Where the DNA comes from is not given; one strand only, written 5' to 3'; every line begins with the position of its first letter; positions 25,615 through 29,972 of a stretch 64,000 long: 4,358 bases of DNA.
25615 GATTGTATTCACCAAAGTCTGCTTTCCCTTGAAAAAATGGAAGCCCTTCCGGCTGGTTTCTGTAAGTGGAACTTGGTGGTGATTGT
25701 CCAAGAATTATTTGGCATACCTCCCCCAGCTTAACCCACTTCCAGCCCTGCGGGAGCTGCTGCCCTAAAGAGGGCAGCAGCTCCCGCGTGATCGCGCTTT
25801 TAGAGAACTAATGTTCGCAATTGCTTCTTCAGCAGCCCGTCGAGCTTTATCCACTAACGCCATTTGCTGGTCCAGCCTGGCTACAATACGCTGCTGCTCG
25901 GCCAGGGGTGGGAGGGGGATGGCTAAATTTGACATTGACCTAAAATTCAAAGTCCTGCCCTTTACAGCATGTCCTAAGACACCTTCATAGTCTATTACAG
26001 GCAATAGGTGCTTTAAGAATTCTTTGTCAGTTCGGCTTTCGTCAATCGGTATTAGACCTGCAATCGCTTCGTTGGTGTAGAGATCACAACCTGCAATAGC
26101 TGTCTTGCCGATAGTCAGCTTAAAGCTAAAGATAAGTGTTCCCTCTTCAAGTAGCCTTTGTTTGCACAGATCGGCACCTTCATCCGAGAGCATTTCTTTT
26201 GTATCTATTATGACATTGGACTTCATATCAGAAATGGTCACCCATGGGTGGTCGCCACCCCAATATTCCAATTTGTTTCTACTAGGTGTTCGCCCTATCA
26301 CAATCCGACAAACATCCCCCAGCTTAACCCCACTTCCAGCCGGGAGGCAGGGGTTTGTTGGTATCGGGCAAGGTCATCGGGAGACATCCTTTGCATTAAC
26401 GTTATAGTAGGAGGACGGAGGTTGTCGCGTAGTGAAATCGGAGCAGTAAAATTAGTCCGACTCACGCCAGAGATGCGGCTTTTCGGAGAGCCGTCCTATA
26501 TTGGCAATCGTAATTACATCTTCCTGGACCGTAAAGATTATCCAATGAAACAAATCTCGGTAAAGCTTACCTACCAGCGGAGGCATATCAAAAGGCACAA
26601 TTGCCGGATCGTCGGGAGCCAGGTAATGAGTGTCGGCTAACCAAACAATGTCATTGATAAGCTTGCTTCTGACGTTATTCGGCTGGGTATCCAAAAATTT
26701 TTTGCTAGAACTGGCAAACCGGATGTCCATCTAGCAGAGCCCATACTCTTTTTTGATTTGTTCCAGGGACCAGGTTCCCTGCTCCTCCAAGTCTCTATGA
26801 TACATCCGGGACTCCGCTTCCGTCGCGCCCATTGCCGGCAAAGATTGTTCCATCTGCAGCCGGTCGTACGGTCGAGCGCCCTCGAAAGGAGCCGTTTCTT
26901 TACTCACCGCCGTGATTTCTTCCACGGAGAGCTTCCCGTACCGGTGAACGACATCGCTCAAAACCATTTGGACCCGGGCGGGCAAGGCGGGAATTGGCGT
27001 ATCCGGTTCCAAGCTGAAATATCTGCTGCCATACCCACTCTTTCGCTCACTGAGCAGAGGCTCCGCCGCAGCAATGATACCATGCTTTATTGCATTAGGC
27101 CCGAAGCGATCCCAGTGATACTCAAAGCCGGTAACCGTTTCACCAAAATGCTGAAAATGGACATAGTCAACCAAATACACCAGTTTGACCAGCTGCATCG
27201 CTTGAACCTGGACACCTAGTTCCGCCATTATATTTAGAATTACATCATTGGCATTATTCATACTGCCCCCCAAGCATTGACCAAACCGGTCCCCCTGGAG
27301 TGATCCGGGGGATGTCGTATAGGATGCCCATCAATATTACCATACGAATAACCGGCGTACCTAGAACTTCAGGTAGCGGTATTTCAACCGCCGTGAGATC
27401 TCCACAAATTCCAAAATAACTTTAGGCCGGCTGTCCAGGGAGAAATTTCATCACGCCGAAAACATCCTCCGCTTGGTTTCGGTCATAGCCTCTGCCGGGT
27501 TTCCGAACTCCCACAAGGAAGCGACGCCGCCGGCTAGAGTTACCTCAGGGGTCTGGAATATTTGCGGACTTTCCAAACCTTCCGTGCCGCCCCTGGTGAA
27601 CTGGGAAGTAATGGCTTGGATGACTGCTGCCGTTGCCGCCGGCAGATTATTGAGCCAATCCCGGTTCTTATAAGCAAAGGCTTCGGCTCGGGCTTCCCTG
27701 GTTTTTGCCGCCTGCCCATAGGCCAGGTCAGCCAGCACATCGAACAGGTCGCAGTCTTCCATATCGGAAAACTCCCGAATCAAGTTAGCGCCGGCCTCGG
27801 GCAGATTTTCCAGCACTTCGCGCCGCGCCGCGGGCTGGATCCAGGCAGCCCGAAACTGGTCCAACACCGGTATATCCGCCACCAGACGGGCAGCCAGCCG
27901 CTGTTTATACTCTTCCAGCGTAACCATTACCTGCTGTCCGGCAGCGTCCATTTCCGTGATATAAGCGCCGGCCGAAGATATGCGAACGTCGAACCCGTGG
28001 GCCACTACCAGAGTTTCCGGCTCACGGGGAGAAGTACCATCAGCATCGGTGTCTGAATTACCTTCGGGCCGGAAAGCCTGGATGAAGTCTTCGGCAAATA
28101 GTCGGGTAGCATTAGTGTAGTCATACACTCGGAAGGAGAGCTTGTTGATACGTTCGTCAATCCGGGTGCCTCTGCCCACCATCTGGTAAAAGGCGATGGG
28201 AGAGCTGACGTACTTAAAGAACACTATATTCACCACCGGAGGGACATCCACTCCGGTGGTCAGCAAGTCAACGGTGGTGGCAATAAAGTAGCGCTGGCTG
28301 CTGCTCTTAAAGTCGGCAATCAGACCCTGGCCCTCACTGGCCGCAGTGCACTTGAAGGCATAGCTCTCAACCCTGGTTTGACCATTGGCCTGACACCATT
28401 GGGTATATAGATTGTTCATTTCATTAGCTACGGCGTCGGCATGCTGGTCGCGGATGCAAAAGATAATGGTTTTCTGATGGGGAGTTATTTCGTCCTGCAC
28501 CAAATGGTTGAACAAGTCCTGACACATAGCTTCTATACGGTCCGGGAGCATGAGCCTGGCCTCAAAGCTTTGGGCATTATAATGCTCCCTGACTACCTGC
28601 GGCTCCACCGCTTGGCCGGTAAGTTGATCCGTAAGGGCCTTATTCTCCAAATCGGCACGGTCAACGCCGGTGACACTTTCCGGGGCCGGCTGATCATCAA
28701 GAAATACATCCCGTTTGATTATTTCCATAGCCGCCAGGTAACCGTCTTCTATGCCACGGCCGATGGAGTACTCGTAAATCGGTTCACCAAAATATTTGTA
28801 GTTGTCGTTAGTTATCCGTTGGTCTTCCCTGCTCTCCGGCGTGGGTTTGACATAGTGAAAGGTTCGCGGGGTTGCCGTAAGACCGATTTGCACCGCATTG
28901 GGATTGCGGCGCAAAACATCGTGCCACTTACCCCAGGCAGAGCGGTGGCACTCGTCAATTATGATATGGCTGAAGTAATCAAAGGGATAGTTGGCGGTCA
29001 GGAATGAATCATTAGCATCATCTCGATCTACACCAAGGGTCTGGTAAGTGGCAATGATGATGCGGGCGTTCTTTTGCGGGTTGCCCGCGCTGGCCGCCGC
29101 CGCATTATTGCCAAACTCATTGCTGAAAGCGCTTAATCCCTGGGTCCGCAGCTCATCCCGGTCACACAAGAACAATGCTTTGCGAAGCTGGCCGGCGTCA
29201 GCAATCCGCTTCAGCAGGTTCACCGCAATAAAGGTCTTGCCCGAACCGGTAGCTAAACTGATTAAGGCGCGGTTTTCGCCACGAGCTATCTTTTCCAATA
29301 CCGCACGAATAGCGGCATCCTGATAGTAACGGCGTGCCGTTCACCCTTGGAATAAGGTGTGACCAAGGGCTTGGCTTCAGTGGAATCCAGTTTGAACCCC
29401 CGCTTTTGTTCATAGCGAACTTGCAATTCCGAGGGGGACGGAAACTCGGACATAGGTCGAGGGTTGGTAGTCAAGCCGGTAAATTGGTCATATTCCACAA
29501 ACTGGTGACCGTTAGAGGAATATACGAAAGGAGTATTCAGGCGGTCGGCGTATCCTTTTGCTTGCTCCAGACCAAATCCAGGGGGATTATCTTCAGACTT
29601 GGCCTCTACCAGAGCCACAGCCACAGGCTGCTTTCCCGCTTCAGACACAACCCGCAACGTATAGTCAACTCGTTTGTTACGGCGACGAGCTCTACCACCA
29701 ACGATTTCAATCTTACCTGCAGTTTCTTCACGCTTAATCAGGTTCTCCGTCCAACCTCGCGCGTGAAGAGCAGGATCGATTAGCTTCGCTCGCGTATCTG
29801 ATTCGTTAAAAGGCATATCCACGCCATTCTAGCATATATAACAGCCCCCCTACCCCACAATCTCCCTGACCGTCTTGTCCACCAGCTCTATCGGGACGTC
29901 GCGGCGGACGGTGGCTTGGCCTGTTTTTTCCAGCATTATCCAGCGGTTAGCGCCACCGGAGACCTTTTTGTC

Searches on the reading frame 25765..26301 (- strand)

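Call 72: search_protein_families(library=pfam, proteins=[window:25765-26301:-], max_evalue=0.0001)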
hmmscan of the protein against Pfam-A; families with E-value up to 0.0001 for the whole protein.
window:25765-26301:- (178 aa): 1 family
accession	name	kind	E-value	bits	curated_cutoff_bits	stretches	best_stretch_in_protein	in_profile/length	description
PF01420.25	Methylase_S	-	6.6e-18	65.9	22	1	3-146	18-152/168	Type I restriction modification DNA specificity domain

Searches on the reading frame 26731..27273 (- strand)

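Call 72: search_protein_families(library=pfam, proteins=[window:26731-27273:-], max_evalue=0.0001)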
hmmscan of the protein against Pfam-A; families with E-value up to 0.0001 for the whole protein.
window:26731-27273:- (180 aa): 1 family
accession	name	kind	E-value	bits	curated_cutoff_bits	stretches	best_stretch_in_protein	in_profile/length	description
PF13274.11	SocA_Panacea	-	3.5e-07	31.6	25.7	1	28-127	1-109/113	Antitoxin SocA-like, Panacea domain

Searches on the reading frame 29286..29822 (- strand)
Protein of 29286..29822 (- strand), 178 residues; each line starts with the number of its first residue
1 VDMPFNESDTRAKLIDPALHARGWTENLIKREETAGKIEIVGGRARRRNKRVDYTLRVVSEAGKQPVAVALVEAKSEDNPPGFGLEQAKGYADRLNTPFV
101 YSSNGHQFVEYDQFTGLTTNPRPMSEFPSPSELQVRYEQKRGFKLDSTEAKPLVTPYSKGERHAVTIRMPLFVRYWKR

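Call 72: search_protein_families(library=pfam, proteins=[window:29286-29822:-], max_evalue=0.0001)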
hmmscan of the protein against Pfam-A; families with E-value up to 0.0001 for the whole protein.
window:29286-29822:- (178 aa): 1 family
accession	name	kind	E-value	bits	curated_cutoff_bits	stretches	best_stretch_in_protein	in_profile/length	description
PF04313.20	HSDR_N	-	4.4e-06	27.1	25.1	0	46-116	122-195/198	Type I restriction enzyme R protein N terminus (HSDR_N)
